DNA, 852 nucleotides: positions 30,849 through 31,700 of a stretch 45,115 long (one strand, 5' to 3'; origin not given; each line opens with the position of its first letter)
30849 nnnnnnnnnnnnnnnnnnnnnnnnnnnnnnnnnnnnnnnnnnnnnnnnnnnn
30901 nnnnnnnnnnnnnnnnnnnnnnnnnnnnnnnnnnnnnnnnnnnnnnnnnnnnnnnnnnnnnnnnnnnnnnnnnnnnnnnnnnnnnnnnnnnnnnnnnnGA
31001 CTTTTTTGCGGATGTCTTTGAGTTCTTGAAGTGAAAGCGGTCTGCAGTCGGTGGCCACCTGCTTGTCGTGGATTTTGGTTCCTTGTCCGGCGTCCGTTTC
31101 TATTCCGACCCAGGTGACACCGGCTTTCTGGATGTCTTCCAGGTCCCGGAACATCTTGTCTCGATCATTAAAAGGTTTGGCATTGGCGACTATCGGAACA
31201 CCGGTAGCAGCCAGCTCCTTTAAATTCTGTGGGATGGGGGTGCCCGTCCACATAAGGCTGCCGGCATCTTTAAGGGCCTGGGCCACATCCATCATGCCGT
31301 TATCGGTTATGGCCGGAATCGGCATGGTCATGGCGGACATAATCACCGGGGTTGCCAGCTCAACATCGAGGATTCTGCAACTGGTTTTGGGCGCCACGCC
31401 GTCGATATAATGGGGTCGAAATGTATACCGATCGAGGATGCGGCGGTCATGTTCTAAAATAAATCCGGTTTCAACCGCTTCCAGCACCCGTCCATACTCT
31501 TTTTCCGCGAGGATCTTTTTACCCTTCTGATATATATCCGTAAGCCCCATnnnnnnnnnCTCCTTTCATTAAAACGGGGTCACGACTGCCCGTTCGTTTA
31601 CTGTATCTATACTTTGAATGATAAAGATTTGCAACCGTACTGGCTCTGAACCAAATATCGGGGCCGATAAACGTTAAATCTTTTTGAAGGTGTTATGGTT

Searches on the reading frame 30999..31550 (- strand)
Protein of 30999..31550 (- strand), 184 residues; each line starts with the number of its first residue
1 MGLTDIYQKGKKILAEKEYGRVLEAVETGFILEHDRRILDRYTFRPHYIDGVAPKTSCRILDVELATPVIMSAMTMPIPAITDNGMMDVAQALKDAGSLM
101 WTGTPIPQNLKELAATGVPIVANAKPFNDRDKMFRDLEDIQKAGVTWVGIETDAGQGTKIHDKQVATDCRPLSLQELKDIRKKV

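Call 76: search_solved_structures(query=window:30999-31550:-, max_evalue=1, show_alignments=3)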
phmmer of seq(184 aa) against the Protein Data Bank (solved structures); distinct sequences matched with E-value up to 1: 7.
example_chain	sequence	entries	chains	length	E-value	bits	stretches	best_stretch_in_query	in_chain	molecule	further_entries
6rhs_A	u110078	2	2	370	6.6e-05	25.8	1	5-154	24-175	Putative L-lactate oxidase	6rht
6r9v_A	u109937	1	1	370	0.00012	25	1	5-154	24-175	Putative L-lactate oxidase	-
5zbm_A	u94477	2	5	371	0.0014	21.5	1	12-153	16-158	Glycolate oxidase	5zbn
1al7_A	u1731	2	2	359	0.0024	20.7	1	13-153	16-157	GLYCOLATE OXIDASE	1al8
1gox_A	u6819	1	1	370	0.0026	20.6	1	13-153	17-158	(S)-2-HYDROXY-ACID OXIDASE, PEROXISOMAL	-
1gyl_A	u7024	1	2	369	0.0032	20.3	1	14-153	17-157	GLYCOLATE OXIDASE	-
3gxg_A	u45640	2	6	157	0.34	13.7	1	93-164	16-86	Putative phosphatase (DUF442)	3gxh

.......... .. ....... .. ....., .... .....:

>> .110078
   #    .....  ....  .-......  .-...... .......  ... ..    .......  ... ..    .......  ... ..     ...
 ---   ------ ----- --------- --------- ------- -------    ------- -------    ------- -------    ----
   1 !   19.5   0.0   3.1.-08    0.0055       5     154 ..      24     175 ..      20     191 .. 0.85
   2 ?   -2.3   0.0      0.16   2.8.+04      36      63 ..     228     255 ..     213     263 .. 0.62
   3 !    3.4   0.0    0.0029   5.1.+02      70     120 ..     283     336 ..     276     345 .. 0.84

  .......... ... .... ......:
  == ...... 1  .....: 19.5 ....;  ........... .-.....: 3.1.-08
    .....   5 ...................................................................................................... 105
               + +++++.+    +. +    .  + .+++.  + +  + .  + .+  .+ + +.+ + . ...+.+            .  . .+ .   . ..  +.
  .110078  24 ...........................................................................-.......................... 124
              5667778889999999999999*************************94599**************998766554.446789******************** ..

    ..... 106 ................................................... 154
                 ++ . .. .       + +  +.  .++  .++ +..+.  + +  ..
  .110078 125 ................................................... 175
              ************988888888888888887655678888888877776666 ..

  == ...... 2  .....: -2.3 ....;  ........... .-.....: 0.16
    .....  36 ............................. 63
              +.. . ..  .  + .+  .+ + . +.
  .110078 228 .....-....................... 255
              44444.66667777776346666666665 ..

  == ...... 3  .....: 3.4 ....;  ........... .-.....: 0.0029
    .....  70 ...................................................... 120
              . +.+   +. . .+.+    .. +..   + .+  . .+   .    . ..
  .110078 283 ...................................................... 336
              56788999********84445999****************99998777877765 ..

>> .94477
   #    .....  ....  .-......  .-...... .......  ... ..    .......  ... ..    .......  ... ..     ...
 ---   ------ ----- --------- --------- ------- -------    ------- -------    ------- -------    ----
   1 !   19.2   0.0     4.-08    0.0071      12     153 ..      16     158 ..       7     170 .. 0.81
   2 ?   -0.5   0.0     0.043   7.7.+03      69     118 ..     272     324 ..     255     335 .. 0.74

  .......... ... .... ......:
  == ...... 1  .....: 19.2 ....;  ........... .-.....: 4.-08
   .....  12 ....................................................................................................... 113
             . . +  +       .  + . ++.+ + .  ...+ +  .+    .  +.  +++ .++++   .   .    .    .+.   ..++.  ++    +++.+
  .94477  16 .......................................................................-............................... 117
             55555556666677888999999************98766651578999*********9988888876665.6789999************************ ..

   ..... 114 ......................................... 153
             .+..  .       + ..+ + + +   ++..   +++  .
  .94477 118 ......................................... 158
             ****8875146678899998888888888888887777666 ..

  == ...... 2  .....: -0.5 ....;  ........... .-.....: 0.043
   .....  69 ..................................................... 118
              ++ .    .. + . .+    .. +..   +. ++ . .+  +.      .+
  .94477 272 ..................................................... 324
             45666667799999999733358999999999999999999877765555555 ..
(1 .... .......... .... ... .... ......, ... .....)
